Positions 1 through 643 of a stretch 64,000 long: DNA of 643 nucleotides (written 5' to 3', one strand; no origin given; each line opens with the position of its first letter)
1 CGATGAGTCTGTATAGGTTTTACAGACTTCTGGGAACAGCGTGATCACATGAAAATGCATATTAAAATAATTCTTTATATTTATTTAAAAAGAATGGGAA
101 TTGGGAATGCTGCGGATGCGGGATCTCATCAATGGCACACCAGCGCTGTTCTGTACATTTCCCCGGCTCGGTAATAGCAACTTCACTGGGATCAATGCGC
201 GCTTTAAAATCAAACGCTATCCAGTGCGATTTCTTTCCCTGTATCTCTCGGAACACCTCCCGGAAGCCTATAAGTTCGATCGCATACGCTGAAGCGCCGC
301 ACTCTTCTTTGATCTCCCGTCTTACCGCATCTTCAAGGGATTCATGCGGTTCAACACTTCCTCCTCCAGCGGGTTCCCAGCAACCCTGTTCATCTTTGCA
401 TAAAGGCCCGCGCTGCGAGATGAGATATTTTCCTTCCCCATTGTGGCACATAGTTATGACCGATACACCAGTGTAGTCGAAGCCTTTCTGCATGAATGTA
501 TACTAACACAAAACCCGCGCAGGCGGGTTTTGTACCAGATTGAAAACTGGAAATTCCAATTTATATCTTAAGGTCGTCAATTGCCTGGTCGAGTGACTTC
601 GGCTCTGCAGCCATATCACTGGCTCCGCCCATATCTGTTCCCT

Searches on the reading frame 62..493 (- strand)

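Call 74: search_protein_families(library=pfam, proteins=[window:62-493:-], max_evalue=0.00001)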
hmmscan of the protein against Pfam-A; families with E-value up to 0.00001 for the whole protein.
window:62-493:- (143 aa): 1 family
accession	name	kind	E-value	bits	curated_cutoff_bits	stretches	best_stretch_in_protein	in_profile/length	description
PF00293.34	NUDIX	-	8.7e-16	58.6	21.1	1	10-129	4-123/134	NUDIX domain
